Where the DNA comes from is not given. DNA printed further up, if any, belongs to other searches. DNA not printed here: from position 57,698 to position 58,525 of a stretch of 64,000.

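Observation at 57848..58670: Foreign two-gene cassette (YgiT-type zinc-ribbon + unknown 175-aa protein) inserted between leuC and leuD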

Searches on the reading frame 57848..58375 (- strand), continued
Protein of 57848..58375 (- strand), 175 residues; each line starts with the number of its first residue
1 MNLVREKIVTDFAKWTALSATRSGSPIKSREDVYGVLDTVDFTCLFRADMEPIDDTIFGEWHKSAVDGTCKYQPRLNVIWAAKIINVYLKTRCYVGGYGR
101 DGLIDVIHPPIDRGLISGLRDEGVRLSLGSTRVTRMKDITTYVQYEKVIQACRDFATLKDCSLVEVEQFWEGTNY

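Call 38: fold_search(model_id=the predicted structure, library=pdb)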
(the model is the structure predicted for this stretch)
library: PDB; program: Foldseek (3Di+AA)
matches with E <= 10: 73; with E <= 0.001: 0
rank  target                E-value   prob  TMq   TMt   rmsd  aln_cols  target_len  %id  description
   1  5v7s_A                2.1e+00  0.08  0.22  0.24  13.3       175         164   16  Crystal structure of Influenza A virus matrix protein M1 (NLS-88E, pH 6.2) (released 2017-04-12)
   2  5cqe_A                2.2e+00  0.07  0.23  0.25  12.1       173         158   14  2.1 Angstrom resolution crystal structure of matrix protein 1 (M1; residues 1-164) from Influenza A virus (A/Puerto Ri (released 2015-08-05)
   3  7f67_C                2.2e+00  0.07  0.21  0.13  12.0       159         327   11  eIF2B-SFSV NSs-2-eIF2 (released 2021-12-01)
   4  3chk                  2.8e+00  0.03  0.15  0.11  12.7       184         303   11  Calcium bound structure of alpha-14 giardin (released 2009-01-06)
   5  1aa7_B                3.2e+00  0.06  0.25  0.26  12.2       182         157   12  INFLUENZA VIRUS MATRIX PROTEIN CRYSTAL STRUCTURE AT PH 4.0 (released 1998-01-28)
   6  6vab_D                3.2e+00  0.03  0.17  0.13  14.9       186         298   10  Mouse retromer sub-structure: VPS35/VPS35 flat dimer (released 2020-02-19)
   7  5cwd                  3.6e+00  0.03  0.19  0.19  14.7       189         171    9  Crystal structure of de novo designed helical repeat protein DHR7 (released 2015-12-16)
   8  7f66_C                3.8e+00  0.04  0.21  0.12  12.1       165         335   12  eIF2B-SFSV NSs-1-eIF2 (released 2021-12-01)
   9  5cwl_B                3.8e+00  0.02  0.17  0.17  15.3       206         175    9  Crystal structure of de novo designed helical repeat protein DHR54 (released 2015-12-16)
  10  5hxy_D                4.4e+00  0.08  0.28  0.20  11.1       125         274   11  Crystal structure of XerA recombinase (released 2017-02-01)
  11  7f67_D                4.4e+00  0.04  0.21  0.13  11.9       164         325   13  eIF2B-SFSV NSs-2-eIF2 (released 2021-12-01)
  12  9g4d                  4.4e+00  0.02  0.16  0.11  19.1       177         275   12  Cryo-EM reconstruction of the full-length H209N mutant E. coli transmembrane formate transporter FocA (released 2025-10-22)
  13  4chd                  4.7e+00  0.06  0.18  0.21  10.1        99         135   18  Crystal structure of the '627' domain of the PB2 subunit of Thogoto virus polymerase (released 2014-02-05)
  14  7jhd_B                4.9e+00  0.02  0.20  0.18  17.8       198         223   12  Estrogen Receptor Alpha Ligand Binding Domain Y537S in Complex with TTC-352 and GRIP Peptide (released 2020-11-25)
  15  7dgu                  5.2e+00  0.06  0.20  0.29   7.7        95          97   17  De novo designed protein H4A1R (released 2021-11-24)
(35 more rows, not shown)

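Call 42: search_protein_families(library=pfam, alignment_id=A2, max_evalue=0.001)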
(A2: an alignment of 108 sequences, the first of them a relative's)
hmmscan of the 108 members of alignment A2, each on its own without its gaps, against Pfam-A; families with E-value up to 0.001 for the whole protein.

A. member 1, L010:5542-5937:+ (131 aa): 1 family
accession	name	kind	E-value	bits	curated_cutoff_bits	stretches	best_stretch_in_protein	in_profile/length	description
PF01850.27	PIN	-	1.4e-17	64.9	23.6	1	5-122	2-118/120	PIN domain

B. families by the number of members that match (of 108 scanned): 87 families (the first 25 are shown)
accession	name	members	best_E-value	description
PF02384.22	N6_Mtase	3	2.7e-101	N-6 DNA Methylase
PF07669.17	Eco57I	3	2.5e-05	Eco57I restriction-modification methylase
PF04616.20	Glyco_hydro_43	2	2.4e-52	Glycosyl hydrolases family 43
PF08843.17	AbiEii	2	3.8e-28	Nucleotidyl transferase AbiEii toxin, Type IV TA system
PF12161.14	HsdM_N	2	2.8e-24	HsdM N-terminal domain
PF02698.23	DUF218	2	1.4e-22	DUF218 domain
PF10387.14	DUF2442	2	3.2e-20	Protein of unknown function (DUF2442)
PF13443.12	HTH_26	2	4.9e-08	Cro/C1-type HTH DNA-binding domain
PF01170.24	UPF0020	2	4.4e-07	RMKL-like, methyltransferase domain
PF01381.28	HTH_3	2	1.8e-06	Helix-turn-helix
PF05014.21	Nuc_deoxyrib_tr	2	4.5e-06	Nucleoside 2-deoxyribosyltransferase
PF12844.13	HTH_19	2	3.8e-05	Helix-turn-helix domain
PF01959.21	DHQS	1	4.9e-121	3-dehydroquinate synthase II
PF13310.11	Virulence_RhuM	1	2.2e-117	Virulence protein RhuM family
PF20796.3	PDDEXK_13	1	2e-105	PD-(D/E)XK nuclease superfamily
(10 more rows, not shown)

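Call 48: search_protein_families(library=pfam, proteins=[L083:193-432:+, L083:429-656:+], max_evalue=0.1)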
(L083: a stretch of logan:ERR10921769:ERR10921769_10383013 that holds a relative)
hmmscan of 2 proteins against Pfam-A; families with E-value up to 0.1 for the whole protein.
L083:193-432:+ (79 aa): 1 family
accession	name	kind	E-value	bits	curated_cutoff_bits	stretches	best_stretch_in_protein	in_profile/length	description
PF14076.12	DUF4258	-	2e-16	60.4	25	1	1-64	9-71/71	Domain of unknown function (DUF4258)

L083:429-656:+ (75 aa): 3 families
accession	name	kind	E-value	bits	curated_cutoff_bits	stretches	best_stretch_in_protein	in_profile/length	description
PF14122.12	YokU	-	4.1e-05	23.9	27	1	2-51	1-52/87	YokU-like protein, putative antitoxin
PF15731.11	MqsA_antitoxin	-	9e-05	23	30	1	1-58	1-58/131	Antitoxin component of bacterial toxin-antitoxin system, MqsA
PF13466.11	STAS_2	-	0.023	15.3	29.2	1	33-74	27-68/80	STAS domain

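Call 49: search_protein_families(library=padloc, proteins=[L083:193-432:+, L083:429-656:+], max_evalue=0.1)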
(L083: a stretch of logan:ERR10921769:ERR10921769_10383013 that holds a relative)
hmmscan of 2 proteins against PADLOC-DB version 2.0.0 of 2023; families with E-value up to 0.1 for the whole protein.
L083:193-432:+ (79 aa): 0 families

L083:429-656:+ (75 aa): 0 families

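Call 51: search_protein_representatives(alignment_id=A1)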
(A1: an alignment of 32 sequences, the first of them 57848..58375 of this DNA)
Query: 32 sequences, 181 profile positions. Proteins with E-value up to 0.001 (for the whole library): 766; up to 1e-10: 262; up to 1e-30: 107. The best 150 are listed.
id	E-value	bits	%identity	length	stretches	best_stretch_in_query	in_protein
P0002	3.0e-73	261.8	-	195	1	1-177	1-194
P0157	1.8e-70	252.8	-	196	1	5-178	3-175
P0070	1.4e-66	240.1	-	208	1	4-179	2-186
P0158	4.9e-66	238.3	-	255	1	3-176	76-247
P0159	2.2e-65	236.2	-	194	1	1-178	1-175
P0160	3.2e-64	232.4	-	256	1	4-178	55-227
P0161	1.2e-63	230.5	-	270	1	5-177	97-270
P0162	1.5e-63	230.2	-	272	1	4-178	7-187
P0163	1.3e-62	227.2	-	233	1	1-179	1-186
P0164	2.7e-62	226.1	-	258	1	1-174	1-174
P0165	1.0e-61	224.3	-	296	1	3-178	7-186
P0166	1.3e-61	223.9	-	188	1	3-178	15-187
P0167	1.8e-60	220.2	-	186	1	3-179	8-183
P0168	3.3e-60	219.3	-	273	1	18-178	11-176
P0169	3.2e-59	216.1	-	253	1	4-175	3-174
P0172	3.0e-56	206.4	-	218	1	4-176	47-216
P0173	4.0e-56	206.0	-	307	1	3-174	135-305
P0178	1.4e-54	201.0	-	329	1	1-174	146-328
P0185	1.6e-52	194.2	-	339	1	4-174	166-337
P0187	5.5e-50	186.0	-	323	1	3-174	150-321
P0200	6.6e-46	172.7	-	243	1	4-174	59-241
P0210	2.2e-43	164.5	-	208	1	2-174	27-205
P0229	1.0e-38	149.3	-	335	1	4-177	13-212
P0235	4.6e-37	143.9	-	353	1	3-123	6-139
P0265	8.4e-30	120.2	-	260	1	3-177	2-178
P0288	9.6e-26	107.0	-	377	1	1-88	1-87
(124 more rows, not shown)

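Call 52: search_protein_families(library=pfam, proteins=[P0173, P0178, P0185, P0187, P0229, P0165, P0235, P0288, P0162, P0168], max_evalue=0.01)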
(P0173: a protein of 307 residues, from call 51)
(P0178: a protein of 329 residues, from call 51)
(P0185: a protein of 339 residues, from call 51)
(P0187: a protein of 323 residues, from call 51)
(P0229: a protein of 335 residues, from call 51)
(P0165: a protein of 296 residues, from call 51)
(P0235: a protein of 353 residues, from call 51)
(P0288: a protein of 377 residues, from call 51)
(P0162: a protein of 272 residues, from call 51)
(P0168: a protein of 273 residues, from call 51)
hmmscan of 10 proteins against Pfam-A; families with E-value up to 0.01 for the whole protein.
P0173 (307 aa): 0 families

P0178 (329 aa): 0 families

P0185 (339 aa): 0 families

P0187 (323 aa): 1 family
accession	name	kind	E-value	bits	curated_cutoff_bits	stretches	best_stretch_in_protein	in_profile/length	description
PF14338.12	Mrr_N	-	5.8e-08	33.2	29.5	1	18-92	5-77/87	Mrr N-terminal domain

P0229 (335 aa): 0 families

P0165 (296 aa): 0 families

P0235 (353 aa): 0 families

P0288 (377 aa): 0 families

P0162 (272 aa): 0 families

P0168 (273 aa): 0 families

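Call 54: find_related_loci(query=A1, collection=metagenome_contigs, flank=4000)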
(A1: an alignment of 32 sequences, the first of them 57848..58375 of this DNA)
Query A1 (175 aa) in metagenome_contigs; peptide patterns used: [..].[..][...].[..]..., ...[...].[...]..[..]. (x = any residue, [..] = any of these).
423 stretches matched a pattern; 212 encode a relative of the query (tblastn E <= 1e-3); the best 80 are kept; 80 distinct loci.
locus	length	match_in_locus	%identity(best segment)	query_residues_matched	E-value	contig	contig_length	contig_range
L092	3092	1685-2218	56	1-175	3e-57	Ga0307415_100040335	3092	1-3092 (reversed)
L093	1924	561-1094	53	1-175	4e-55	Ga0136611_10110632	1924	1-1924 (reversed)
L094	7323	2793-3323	51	1-174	1e-53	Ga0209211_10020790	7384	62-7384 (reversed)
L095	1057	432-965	53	1-175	9e-57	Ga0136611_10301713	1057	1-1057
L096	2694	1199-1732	52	1-175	2e-53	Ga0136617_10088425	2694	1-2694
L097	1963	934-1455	54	4-174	2e-53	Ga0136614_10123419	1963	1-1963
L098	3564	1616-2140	53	4-175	2e-52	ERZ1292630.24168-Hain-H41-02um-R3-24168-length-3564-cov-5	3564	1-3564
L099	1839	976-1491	50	5-174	2e-53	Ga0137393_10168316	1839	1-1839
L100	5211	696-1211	50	5-174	2e-52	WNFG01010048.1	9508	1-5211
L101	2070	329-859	50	1-174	3e-53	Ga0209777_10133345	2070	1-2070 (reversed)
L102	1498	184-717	51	1-175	6e-54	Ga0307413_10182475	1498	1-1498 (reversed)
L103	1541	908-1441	48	1-175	8e-54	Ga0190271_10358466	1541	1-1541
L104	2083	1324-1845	49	1-174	5e-52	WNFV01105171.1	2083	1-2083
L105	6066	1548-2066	49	1-170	3e-51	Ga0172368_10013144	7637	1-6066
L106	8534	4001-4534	49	1-175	4e-51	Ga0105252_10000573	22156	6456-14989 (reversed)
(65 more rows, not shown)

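Call 61: find_related_loci(query=A1, collection=viral_contigs, flank=5000)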
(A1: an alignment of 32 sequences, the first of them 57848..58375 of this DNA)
Query A1 (175 aa) in viral_contigs; peptide patterns used: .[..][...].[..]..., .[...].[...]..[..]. (x = any residue, [..] = any of these).
323 stretches matched a pattern, but none encodes a relative of the query by tblastn (E <= 1e-3).

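Call 63: search_dna_similar(query=window:57848-58375:-, collection=plasmids, mode=protein, max_evalue=0.001, max_rows=20)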
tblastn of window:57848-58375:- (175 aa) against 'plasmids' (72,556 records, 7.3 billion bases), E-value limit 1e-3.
Records with a match: 6; places in all: 6; records where one place covers at least 80% of the query: 1.
Best place of each record, by identity: <60% 6.
By first word of the organism name: Pseudomonas 3; Caballeronia 1; Vibrio 1; Microvirga 1.
By predicted mobility (MOB-suite, as given by PLSDB): non-mobilizable 4; mobilizable 1; conjugative 1.
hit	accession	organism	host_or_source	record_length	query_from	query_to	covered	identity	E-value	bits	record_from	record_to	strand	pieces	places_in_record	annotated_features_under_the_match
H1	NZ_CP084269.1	Caballeronia sp. Lep1P3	Leptoglossus zonatus,Cell culture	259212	6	171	95%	24.6%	2e-5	51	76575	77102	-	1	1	hypothetical protein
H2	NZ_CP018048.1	Pseudomonas aeruginosa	whole organism,soil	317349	11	132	70%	27.8%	4e-4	47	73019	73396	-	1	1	hypothetical protein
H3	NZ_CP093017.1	Pseudomonas aeruginosa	River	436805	11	132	70%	27.8%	4e-4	47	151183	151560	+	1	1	hypothetical protein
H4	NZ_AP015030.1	Pseudomonas putida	-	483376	11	132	70%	27.8%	4e-4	47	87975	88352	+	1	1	hypothetical protein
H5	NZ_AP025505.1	Vibrio pelagius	-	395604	81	172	53%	34.3%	1e-5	52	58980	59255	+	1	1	hypothetical protein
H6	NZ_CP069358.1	Microvirga sp. VF16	Vachellia farnesiana,Cell culture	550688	81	172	53%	32.7%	7e-4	46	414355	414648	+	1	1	hypothetical protein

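Call 64: fold_search(model_id=the predicted structure, library=viral)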
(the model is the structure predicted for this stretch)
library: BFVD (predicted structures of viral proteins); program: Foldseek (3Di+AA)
matches with E <= 10: 78; with E <= 0.001: 0
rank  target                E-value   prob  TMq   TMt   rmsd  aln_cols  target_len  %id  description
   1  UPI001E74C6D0         1.2e+00  0.25  0.41  0.36   6.9       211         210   12  (no name look-up for this kind of identifier)
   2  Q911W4                1.4e+00  0.08  0.19  0.11  13.6       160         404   14  Polyprotein (Fragment) [Pea seed-borne mosaic virus]
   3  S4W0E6                2.0e+00  0.08  0.24  0.11  11.2       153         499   12  F-box incomplete domain containing protein [Pandoravirus salinus]
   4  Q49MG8                2.0e+00  0.04  0.19  0.18  15.4       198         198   12  Polyprotein (Fragment) [Plum pox virus]
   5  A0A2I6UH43            2.1e+00  0.08  0.24  0.22  13.9       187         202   12  Uncharacterized protein [Salinibacter phage M31CR41-2]
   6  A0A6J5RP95            2.3e+00  0.04  0.17  0.08  13.0       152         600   15  Uncharacterized protein [uncultured Caudovirales phage]
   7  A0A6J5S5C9            2.8e+00  0.03  0.15  0.18  15.9       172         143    8  Uncharacterized protein [uncultured Caudovirales phage]
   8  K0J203                3.0e+00  0.04  0.18  0.11  12.8       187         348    7  Polyprotein (Fragment) [Clover yellow vein virus]
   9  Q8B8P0                3.0e+00  0.03  0.18  0.15  17.0       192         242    7  Polyprotein (Fragment) [Bean yellow mosaic virus]
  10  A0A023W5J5            3.1e+00  0.08  0.23  0.34  13.7       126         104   10  Uncharacterized protein [Serratia phage PS2]
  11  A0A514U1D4            3.1e+00  0.03  0.16  0.16  16.0       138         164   14  Uncharacterized protein [Gordonia phage Phendrix]
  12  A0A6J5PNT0            3.3e+00  0.04  0.21  0.14  15.9       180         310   13  Uncharacterized protein [uncultured Caudovirales phage]
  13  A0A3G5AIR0            3.7e+00  0.02  0.16  0.11  17.2       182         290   10  Syntaxin-2 isoform X3 [Sylvanvirus sp.]
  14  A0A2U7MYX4            3.9e+00  0.03  0.17  0.12  16.0       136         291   12  Uncharacterized protein [Pectobacterium phage vB_PatP_CB5]
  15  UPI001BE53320         3.9e+00  0.03  0.17  0.22  17.2       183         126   12  (no name look-up for this kind of identifier)
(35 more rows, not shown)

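Call 65: get_annotated_region(hit=H1, flank=5000)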
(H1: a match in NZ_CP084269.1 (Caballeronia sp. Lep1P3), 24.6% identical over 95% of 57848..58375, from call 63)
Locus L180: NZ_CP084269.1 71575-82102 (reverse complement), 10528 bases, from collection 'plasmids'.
description: Caballeronia sp. Lep1P3 plasmid p3, complete sequence
organism: Caballeronia sp. Lep1P3 (NCBI taxid 2878150)
taxonomy: Bacteria; Pseudomonadota; Betaproteobacteria; Burkholderiales; Burkholderiaceae; Caballeronia; Caballeronia sp. Lep1P3
host: -; source: Leptoglossus zonatus,Cell culture; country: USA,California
typing (MOB-suite, as given by PLSDB): mobilizable; relaxase MOBH
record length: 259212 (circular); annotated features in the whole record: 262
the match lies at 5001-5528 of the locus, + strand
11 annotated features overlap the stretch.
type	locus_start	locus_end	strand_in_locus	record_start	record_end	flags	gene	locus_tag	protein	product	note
CDS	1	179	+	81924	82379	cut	-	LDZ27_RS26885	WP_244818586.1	antitoxin Xre/MbcA/ParS toxin-binding domain-containing protein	-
CDS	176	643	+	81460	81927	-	-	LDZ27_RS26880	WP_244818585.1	RES family NAD+ phosphorylase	-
CDS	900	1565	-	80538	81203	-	-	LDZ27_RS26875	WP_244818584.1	hypothetical protein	-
CDS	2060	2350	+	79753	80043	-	-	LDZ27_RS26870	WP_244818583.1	hypothetical protein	-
CDS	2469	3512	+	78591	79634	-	-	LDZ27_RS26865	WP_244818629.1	competence protein CoiA family protein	-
CDS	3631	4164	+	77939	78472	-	-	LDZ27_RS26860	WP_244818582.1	DUF805 domain-containing protein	-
CDS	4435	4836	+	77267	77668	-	-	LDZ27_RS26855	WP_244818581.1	hypothetical protein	-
CDS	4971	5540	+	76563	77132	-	-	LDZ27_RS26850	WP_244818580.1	hypothetical protein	-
CDS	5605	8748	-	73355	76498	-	-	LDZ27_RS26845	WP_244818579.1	error-prone DNA polymerase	-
CDS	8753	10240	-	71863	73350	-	-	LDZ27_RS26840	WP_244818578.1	DNA polymerase Y family protein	-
CDS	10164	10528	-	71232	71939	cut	imuA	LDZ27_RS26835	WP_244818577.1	translesion DNA synthesis-associated protein ImuA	GO:0051782 - negative regulation of cell division [Evidence IEA]; GO:0009432 - SOS response [Evidence IEA]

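Call 66: get_annotated_region(hit=H2, flank=5000)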
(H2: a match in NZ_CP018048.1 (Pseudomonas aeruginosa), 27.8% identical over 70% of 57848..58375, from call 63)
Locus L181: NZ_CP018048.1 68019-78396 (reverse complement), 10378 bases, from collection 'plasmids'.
description: Pseudomonas aeruginosa strain DN1 plasmid unnamed1, complete sequence
organism: Pseudomonas aeruginosa (NCBI taxid 287)
taxonomy: Bacteria; Pseudomonadota; Gammaproteobacteria; Pseudomonadales; Pseudomonadaceae; Pseudomonas; Pseudomonas aeruginosa
host: -; source: whole organism,soil; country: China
typing (MOB-suite, as given by PLSDB): non-mobilizable
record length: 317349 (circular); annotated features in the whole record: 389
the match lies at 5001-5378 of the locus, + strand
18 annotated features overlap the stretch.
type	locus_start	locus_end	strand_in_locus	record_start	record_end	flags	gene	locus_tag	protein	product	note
CDS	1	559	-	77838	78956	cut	-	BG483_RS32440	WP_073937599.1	phosphoadenosine phosphosulfate reductase family protein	-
CDS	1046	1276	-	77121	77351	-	-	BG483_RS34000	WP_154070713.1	hypothetical protein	-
CDS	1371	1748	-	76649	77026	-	-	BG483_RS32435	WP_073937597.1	hypothetical protein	-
CDS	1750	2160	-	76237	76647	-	-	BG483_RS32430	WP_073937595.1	hypothetical protein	-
CDS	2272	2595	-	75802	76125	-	-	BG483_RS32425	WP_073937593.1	hypothetical protein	-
CDS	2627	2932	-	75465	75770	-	-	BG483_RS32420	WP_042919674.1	hypothetical protein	-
CDS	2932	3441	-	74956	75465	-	-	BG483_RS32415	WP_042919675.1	hypothetical protein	-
CDS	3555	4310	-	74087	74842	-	-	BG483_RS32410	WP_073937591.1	hypothetical protein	-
CDS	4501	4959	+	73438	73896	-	-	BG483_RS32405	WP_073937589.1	hypothetical protein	-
CDS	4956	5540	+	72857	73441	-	-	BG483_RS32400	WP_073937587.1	hypothetical protein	-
CDS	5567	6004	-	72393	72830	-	-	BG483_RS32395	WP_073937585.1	hypothetical protein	-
CDS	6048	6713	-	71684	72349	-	-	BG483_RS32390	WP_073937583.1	OmpA family protein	-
CDS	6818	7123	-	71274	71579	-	-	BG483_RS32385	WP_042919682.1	hypothetical protein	-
CDS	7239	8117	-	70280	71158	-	-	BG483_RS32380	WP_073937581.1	hypothetical protein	-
CDS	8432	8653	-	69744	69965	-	-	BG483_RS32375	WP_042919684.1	hypothetical protein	-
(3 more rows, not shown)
